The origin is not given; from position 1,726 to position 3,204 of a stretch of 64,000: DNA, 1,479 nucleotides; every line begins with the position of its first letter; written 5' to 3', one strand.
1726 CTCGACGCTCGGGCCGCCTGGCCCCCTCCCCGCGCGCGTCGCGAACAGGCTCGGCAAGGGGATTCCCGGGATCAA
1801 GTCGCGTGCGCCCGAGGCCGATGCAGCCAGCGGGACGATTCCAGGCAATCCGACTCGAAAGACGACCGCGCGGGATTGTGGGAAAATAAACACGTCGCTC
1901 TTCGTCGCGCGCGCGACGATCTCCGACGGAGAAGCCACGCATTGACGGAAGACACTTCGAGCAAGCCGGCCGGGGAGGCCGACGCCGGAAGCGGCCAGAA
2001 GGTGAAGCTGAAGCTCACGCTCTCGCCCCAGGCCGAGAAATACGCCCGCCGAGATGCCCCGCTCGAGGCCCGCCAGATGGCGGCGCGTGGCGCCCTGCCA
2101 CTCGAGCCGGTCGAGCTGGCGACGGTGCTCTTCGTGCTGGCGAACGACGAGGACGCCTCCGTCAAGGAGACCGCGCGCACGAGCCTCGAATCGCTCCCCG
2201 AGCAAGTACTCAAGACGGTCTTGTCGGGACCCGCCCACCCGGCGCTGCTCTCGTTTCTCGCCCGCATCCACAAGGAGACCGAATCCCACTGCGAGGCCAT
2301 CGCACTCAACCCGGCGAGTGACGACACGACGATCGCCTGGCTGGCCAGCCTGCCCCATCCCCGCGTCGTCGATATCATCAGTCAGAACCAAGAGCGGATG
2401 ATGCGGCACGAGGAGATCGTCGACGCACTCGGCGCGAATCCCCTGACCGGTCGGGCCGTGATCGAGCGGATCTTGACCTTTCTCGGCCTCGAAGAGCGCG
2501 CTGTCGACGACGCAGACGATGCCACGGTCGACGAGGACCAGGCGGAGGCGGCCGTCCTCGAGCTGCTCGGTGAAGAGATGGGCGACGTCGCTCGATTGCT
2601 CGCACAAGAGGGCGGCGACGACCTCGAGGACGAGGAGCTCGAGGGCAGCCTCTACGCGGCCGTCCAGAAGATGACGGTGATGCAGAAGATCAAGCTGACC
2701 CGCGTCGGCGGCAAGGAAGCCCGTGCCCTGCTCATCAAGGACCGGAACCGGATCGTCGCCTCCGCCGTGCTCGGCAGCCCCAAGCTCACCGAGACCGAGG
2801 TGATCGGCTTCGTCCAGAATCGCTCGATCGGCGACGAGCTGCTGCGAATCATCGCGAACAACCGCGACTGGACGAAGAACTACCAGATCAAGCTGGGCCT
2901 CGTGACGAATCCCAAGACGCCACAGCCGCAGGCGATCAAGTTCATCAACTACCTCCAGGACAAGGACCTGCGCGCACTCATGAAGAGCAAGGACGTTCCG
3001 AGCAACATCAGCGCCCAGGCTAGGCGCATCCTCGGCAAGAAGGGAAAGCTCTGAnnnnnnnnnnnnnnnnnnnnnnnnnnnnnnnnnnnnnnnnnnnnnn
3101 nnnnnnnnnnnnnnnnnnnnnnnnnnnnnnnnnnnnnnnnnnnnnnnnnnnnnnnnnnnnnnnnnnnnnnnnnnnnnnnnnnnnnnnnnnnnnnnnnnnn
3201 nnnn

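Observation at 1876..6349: Translationally coupled trio: HEAT-like repeat protein, MglA-like GTPase, GAF/degenerate-GGDEF protein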

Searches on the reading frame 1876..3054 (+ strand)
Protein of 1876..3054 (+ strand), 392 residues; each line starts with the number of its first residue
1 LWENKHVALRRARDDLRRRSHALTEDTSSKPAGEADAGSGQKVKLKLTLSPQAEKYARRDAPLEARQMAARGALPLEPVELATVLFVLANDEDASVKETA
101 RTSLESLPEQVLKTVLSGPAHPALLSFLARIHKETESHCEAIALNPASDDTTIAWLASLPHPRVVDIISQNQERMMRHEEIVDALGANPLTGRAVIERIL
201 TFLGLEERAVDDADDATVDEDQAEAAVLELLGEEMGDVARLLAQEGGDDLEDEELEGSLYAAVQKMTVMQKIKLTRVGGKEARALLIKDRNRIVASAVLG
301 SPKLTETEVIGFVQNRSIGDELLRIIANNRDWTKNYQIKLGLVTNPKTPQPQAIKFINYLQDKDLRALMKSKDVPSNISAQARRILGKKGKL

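Call 5: search_protein_families(library=pfam, proteins=[window:1876-3054:+], max_evalue=0.1)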
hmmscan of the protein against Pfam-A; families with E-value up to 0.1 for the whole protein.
window:1876-3054:+ (392 aa): 1 family
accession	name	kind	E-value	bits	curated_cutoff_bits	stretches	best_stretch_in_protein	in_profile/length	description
PF25591.1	LRV_2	-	0.0036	17.7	27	1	128-168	17-57/61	Leucine Rich Repeat Variant domain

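Call 6: search_protein_families(library=ncbifam, proteins=[window:1876-3054:+], max_evalue=0.1)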
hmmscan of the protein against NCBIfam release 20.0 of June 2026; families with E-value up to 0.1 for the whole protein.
window:1876-3054:+ (392 aa): 0 families

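Call 8: search_solved_structures(query=window:1876-3054:+, max_evalue=1)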
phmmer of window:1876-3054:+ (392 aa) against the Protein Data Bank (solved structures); distinct sequences matched with E-value up to 1: 0.

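Call 9: find_homologous_proteins(query=window:1876-3054:+, max_evalue=0.001)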
Query window:1876-3054:+ (392 aa): 1320 proteins with E <= 0.001 among 8000 candidates; the best 120 are listed.
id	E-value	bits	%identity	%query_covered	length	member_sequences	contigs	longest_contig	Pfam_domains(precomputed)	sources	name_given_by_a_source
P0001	3.3e-231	785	100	94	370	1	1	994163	-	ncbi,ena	-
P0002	4.8e-184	630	78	100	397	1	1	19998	-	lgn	-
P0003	6.6e-182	623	81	94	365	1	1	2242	-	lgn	-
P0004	2.7e-181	621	76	100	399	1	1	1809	-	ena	-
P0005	5.9e-181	620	80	93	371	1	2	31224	-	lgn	-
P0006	7.9e-181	619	80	93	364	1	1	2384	-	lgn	-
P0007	1.5e-180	619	81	91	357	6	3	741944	-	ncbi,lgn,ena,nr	ncbi:MAG: hypothetical protein H6748_02425 [Spirochaetaceae bacterium]|nr:hypothetical protein [Myxo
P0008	1.8e-180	618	83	90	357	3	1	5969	-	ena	-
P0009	1.2e-179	616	83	89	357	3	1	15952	-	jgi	-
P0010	1.5e-179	615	83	90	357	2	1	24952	-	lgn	-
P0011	4.8e-179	614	80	93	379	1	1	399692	-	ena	-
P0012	8.6e-179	613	82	89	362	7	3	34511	-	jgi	-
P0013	6.6e-178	610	82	90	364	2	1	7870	-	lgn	-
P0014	2.4e-177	608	76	100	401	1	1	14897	-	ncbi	-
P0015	2.7e-177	608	81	93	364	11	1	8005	-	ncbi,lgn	-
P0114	5.1e-161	554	75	91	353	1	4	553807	-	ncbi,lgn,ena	-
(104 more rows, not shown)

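Call 13: find_related_loci(query=window:1942-3054:+, collection=genome_contigs, flank=8000)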
Query window:1942-3054:+ (370 aa) in genome_contigs; peptide patterns used: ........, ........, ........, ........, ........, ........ (x = any residue, [..] = any of these).
213 stretches matched a pattern; 44 encode a relative of the query (tblastn E <= 1e-3); 44 distinct loci.
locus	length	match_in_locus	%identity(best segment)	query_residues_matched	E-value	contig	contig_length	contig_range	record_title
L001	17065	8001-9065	80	14-370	0e+0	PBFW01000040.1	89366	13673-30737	MAG: Deltaproteobacteria bacterium isolate SP3084 MHASMcontig_597148, whole genome shotgun sequence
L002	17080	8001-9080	81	9-370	0e+0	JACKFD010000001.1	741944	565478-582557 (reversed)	MAG: Spirochaetaceae bacterium isolate HK-STAS-MYXO-51 HK-STAS-MYXO-51_1, whole genome shotgun sequence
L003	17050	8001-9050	77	20-370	0e+0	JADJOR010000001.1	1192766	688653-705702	MAG: Deltaproteobacteria bacterium isolate Fred_18-Q3-R57-64_BAT3C.701 tig00002470-10-11917410, whole genome shotgun seq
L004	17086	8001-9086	77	6-370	0e+0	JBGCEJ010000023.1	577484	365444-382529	MAG: Myxococcota bacterium isolate SGMAG-50 contig23, whole genome shotgun sequence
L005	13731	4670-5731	77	17-370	0e+0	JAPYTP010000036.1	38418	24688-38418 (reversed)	MAG: Myxococcota bacterium isolate PW6.metabat2.187 PW6_1463_length_38418_cov_8.151943, whole genome shotgun sequence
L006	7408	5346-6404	78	15-370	0e+0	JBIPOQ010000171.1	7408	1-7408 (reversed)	MAG: Myxococcota bacterium isolate ME2014-08-22_3300042298_group5_bin105 Rohwer_bin1513_scaffold_13129_c1, whole genome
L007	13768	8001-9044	84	21-370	2e-180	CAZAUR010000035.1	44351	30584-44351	MAG TPA_asm: uncultured Spirochaetaceae bacterium isolate binchicken_co46_630 genome assembly, contig: NODE_1423_length_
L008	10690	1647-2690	84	21-370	2e-178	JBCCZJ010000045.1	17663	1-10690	MAG: Myxococcota bacterium isolate P01_F01_bin.32 k141_3453048_length_17663_cov_16.0000, whole genome shotgun sequence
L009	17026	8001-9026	77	22-364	2e-177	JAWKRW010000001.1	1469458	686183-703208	MAG: Myxococcota bacterium isolate BC1.76 BC1.76.fa-1, whole genome shotgun sequence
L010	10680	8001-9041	79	22-370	5e-177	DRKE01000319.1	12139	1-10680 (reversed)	MAG TPA_asm: Deltaproteobacteria bacterium isolate HyVt-433 HyVt-433_k145_479258, whole genome shotgun sequence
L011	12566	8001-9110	74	12-370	5e-177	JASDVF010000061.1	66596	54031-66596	MAG: Myxococcota bacterium isolate P24860_114_MAG_114 P24860_114_S12_mspades_577_length_66596_cov_17, whole genome shotg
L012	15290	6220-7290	75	12-370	1e-176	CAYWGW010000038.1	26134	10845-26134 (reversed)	MAG TPA_asm: uncultured Spirochaetaceae bacterium isolate SRP141376_co3_17 genome assembly, contig: NODE_4928_length_261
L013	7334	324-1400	74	8-370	8e-177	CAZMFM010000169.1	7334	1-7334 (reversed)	MAG TPA_asm: uncultured Spirochaetaceae bacterium isolate SRP128015_co1_44 genome assembly, contig: NODE_17470_length_73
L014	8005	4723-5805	81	6-370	1e-175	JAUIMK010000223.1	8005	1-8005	MAG: bacterium isolate Co_bin.94 NODE_51014_length_8005_cov_1.210967, whole genome shotgun sequence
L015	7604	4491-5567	74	1-370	2e-175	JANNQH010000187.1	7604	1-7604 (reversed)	MAG: Deltaproteobacteria bacterium isolate SOY_31_metabat_477 SOY_31_k141_424456, whole genome shotgun sequence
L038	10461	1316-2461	42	22-369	4e-85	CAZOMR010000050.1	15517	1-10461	MAG TPA_asm: uncultured bacterium isolate binchicken_co19_524 genome assembly, contig: NODE_6187_length_15517_cov_7.1206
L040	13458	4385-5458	35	39-369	1e-54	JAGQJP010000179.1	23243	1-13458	MAG: Myxococcales bacterium isolate HKST-UBA33 k127_742238, whole genome shotgun sequence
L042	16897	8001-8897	48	19-369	2e-33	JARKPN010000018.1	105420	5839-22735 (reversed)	MAG: Geobacteraceae bacterium isolate D180_maxbin.001 k141_35550, whole genome shotgun sequence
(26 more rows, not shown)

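Call 22: search_protein_representatives(protein=window:1876-3054:+)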
Query: 392 residues. Proteins with E-value up to 0.001 (for the whole library): 3435; up to 1e-10: 1934; up to 1e-30: 538. The best 150 are listed.
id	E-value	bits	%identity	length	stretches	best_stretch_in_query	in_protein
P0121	6.8e-93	328.5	48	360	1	44-388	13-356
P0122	1.5e-90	320.8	64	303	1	43-286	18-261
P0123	8.6e-88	311.8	52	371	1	45-389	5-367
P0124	1.5e-84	301.1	58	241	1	156-392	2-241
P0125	1.1e-83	298.2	46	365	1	53-391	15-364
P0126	2.3e-81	290.6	82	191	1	36-209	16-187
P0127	2.3e-72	261.0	46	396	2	250-389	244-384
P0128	4.5e-72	260.1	59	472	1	44-270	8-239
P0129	1.1e-69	252.3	39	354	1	45-390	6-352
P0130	1.1e-69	252.2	42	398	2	44-207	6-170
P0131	1.3e-67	245.4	40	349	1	49-389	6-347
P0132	1.4e-67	245.3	62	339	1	41-257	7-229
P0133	7.1e-64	233.1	40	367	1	48-386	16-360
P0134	1.0e-63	232.6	40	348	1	48-390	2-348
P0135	2.4e-62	228.1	39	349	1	52-389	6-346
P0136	1.2e-61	225.7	46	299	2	251-390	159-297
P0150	3.7e-54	201.2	33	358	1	47-390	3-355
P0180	2.1e-50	188.8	39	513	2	222-389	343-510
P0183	1.2e-49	186.3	31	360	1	64-385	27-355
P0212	6.6e-48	180.6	35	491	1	41-380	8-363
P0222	9.6e-47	176.8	37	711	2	257-382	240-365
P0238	4.8e-46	174.4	33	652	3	210-389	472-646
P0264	5.0e-44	167.8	30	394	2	219-388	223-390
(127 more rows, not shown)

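Call 23: search_protein_families(library=pfam, proteins=[P0121, P0129, P0136, P0150, P0183, P0222, P0238, P0212, P0264, P0180], max_evalue=0.01)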
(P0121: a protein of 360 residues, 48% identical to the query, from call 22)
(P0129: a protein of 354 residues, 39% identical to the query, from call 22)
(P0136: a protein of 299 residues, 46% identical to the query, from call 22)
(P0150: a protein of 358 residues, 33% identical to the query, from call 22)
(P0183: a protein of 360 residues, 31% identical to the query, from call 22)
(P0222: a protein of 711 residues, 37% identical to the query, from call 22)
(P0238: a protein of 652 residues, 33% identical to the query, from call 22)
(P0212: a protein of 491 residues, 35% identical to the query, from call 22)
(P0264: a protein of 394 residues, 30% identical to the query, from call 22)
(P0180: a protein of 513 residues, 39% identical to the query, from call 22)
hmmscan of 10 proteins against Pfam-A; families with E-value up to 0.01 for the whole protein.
P0121 (360 aa): 1 family
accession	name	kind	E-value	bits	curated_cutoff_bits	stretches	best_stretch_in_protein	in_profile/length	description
PF25591.1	LRV_2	-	0.00086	19.7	27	1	93-138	16-58/61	Leucine Rich Repeat Variant domain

P0129 (354 aa): 0 families

P0136 (299 aa): 1 family
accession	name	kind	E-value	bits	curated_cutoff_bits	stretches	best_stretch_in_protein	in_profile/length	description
PF14847.12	Ras_bdg_2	-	0.0082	16.9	27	0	215-250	15-50/100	Ras-binding domain of Byr2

P0150 (358 aa): 1 family
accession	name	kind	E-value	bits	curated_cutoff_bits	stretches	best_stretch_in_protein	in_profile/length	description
PF02545.19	Maf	-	0.0069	16.5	27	0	101-166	36-100/187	Maf-like protein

P0183 (360 aa): 0 families

P0222 (711 aa): 2 families
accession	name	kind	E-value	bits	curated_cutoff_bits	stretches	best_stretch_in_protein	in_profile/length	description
PF02548.21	Pantoate_transf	-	6.9e-106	353.8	28.7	1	424-668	12-258/259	Ketopantoate hydroxymethyltransferase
PF13714.12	PEP_mutase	-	9.3e-05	22.5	31.5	1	427-527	9-107/240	Phosphoenolpyruvate phosphomutase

P0238 (652 aa): 0 families

P0212 (491 aa): 0 families

P0264 (394 aa): 0 families

P0180 (513 aa): 1 family
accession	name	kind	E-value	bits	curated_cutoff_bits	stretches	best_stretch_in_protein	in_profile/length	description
PF13646.12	HEAT_2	-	0.0022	18.7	27.7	0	27-71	17-61/88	HEAT repeats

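Call 24: list_cluster_members(proteins=[P0121, P0129, P0136, P0150, P0183, P0222, P0238, P0212, P0264, P0180])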
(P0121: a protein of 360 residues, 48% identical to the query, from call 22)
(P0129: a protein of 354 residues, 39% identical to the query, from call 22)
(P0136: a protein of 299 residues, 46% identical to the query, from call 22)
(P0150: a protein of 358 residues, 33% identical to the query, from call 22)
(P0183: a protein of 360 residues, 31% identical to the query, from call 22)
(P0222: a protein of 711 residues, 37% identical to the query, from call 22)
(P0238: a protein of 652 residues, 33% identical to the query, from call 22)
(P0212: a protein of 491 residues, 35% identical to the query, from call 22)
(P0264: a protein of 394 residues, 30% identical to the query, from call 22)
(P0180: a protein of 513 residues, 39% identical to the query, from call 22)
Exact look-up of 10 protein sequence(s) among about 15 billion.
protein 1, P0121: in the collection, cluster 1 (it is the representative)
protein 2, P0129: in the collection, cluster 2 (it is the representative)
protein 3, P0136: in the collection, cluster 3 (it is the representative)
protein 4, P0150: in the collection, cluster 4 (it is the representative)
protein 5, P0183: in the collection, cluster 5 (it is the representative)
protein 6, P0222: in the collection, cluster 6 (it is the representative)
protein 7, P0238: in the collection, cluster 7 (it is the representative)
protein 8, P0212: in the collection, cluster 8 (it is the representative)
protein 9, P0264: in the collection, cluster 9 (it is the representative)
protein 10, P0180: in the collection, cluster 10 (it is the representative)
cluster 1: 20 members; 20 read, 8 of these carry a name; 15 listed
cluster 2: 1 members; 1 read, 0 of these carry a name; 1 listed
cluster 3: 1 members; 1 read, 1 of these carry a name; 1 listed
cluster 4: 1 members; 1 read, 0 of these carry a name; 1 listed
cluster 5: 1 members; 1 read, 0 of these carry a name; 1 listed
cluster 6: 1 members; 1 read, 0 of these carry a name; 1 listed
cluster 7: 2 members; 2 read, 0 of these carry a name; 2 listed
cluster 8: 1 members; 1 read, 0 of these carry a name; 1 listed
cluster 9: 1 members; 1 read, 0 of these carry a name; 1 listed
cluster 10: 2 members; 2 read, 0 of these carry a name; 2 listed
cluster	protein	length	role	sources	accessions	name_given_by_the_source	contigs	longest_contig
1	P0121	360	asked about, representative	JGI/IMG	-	-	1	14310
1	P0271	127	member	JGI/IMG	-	hypothetical protein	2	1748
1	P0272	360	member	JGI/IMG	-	hypothetical protein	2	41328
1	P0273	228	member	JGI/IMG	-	hypothetical protein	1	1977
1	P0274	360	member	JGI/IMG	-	hypothetical protein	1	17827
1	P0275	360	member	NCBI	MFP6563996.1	MAG: hypothetical protein VCC68_05900 [Myxococcota bacterium]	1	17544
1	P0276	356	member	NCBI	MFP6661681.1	MAG: hypothetical protein VCB78_09500 [Myxococcota bacterium]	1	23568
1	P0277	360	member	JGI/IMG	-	hypothetical protein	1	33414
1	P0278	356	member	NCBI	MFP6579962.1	MAG: hypothetical protein VCC02_09195 [Myxococcota bacterium]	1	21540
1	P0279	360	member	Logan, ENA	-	-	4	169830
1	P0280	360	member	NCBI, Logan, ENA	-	-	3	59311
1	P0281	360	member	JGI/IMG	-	-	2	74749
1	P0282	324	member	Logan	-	-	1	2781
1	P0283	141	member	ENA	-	-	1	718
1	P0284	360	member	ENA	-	-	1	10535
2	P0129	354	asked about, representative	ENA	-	-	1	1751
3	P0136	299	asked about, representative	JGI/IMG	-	hypothetical protein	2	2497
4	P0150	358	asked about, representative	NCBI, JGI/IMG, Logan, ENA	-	-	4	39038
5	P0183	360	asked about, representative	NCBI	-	-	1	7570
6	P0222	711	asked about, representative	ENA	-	-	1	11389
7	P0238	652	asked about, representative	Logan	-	-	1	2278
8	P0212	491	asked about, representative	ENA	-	-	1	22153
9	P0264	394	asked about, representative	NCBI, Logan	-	-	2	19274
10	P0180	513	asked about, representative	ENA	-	-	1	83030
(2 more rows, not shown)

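Call 28: search_protein_families(library=pfam, proteins=[L042:4736-6826:+, L042:6849-7982:+, L042:10077-10736:+, L042:10733-11239:+, L042:10992-11903:-, L042:12059-12715:+, L042:12725-13924:+, L038:155-1282:+, L038:3478-4713:-, L038:4763-5395:-], max_evalue=0.001)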
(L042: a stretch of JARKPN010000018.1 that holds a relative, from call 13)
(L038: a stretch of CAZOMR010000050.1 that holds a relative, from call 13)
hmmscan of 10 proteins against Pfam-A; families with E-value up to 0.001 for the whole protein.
L042:4736-6826:+ (696 aa): 8 families
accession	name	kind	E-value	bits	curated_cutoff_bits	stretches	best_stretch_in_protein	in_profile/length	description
PF00009.33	GTP_EFTU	-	1.8e-44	152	26.5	1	8-278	2-187/188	Elongation factor Tu GTP binding domain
PF03764.24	EFG_IV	-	2.3e-44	150.5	24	1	476-594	1-120/121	Elongation factor G, domain IV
PF14492.12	EFG_III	-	2e-30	105.1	27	1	403-474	3-74/75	Elongation Factor G, domain III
PF00679.30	EFG_C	-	2.6e-28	98.3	27.9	1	597-683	1-88/89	Elongation factor G C-terminus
PF22042.2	EF-G_D2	-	3.3e-19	69.2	27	1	306-389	1-83/84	Elongation factor G domain 2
PF03144.31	GTP_EFTU_D2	-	8.1e-13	49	30.3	1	321-388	1-73/73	Elongation factor Tu domain 2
PF16658.11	RF3_C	-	6.7e-06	26.4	40.1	1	409-490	14-95/132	Class II release factor RF3, C-terminal domain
PF13476.12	AAA_23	-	0.00098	20.2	27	0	14-70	24-85/201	AAA domain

L042:6849-7982:+ (377 aa): 1 family
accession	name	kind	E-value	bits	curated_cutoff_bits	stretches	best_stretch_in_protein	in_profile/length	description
PF05036.18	SPOR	-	4e-20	72.4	21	2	302-371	2-72/76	SPOR domain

L042:10077-10736:+ (219 aa): 1 family
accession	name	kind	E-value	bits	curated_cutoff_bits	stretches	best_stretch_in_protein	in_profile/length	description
PF02308.21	MgtC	-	1.4e-41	142.1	31.4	1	11-136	1-119/121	MgtC family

L042:10733-11239:+ (168 aa): 0 families

L042:10992-11903:- (303 aa): 1 family
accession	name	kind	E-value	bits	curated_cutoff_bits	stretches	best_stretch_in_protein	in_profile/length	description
PF02811.25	PHP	-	8.5e-13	49.4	26.4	1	6-71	1-68/164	PHP domain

L042:12059-12715:+ (218 aa): 3 families
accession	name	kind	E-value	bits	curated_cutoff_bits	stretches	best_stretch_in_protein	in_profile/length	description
PF00730.31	HhH-GPD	-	4e-23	82.3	26.2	1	40-174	1-107/108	HhH-GPD superfamily base excision DNA repair protein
PF00633.29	HHH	-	5.5e-05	23.2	24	1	105-131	1-27/30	Helix-hairpin-helix motif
PF10576.14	EndIII_4Fe-2S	-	7.9e-05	23.3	20.5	1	193-209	1-17/17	Iron-sulfur binding domain of endonuclease III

L042:12725-13924:+ (399 aa): 0 families

L038:155-1282:+ (375 aa): 1 family
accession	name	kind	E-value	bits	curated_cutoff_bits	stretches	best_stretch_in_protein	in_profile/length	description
PF05036.18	SPOR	-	2.7e-18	66.5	21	2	300-372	3-75/76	SPOR domain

L038:3478-4713:- (411 aa): 1 family
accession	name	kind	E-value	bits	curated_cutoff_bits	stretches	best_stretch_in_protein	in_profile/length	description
PF06050.19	HGD-D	-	2.9e-66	224.8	28.4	1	47-406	5-342/342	2-hydroxyglutaryl-CoA dehydratase, D-component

L038:4763-5395:- (210 aa): 1 family
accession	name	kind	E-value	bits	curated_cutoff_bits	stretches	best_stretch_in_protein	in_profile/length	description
PF02698.23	DUF218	-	8.1e-26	90.9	27.6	1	42-162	1-104/133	DUF218 domain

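Call 30: find_homologous_proteins(query=L042:7995-8906:+, max_evalue=0.001)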
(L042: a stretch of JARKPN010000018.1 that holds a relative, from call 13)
Query L042:7995-8906:+ (303 aa): 1447 proteins with E <= 0.001 among 8000 candidates; the best 120 are listed.
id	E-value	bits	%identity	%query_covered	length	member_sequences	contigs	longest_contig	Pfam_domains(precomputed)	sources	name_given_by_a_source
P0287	7.4e-191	651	100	100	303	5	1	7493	-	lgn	-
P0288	2.8e-137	475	75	100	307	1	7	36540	-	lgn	-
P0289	1.3e-133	463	73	100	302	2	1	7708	-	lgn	-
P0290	3.8e-131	455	69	100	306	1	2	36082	-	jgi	jgi:hypothetical protein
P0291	4.7e-130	451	72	100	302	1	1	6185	-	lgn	-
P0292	7.2e-130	451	70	100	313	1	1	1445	-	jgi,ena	-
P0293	4.7e-129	448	69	100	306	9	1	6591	-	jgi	-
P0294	1.0e-127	443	76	90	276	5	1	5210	-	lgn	-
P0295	8.1e-121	421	65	100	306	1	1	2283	-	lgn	-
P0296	2.6e-114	399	64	100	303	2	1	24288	-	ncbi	-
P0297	3.7e-113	396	63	100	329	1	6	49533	-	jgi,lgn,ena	-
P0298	6.7e-113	395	64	98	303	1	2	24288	-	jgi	jgi:hypothetical protein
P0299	1.7e-112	394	61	100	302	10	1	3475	-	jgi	jgi:hypothetical protein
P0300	4.7e-111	389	62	98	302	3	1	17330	-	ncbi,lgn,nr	ncbi:MAG: hypothetical protein EG828_03905 [Deltaproteobacteria bacterium]|nr:hypothetical protein [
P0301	5.6e-110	385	62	100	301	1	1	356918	-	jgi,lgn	-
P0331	8.4e-105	368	61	98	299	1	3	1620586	-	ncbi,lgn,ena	ncbi:MAG: hypothetical protein WCA04_16340 [Geobacteraceae bacterium]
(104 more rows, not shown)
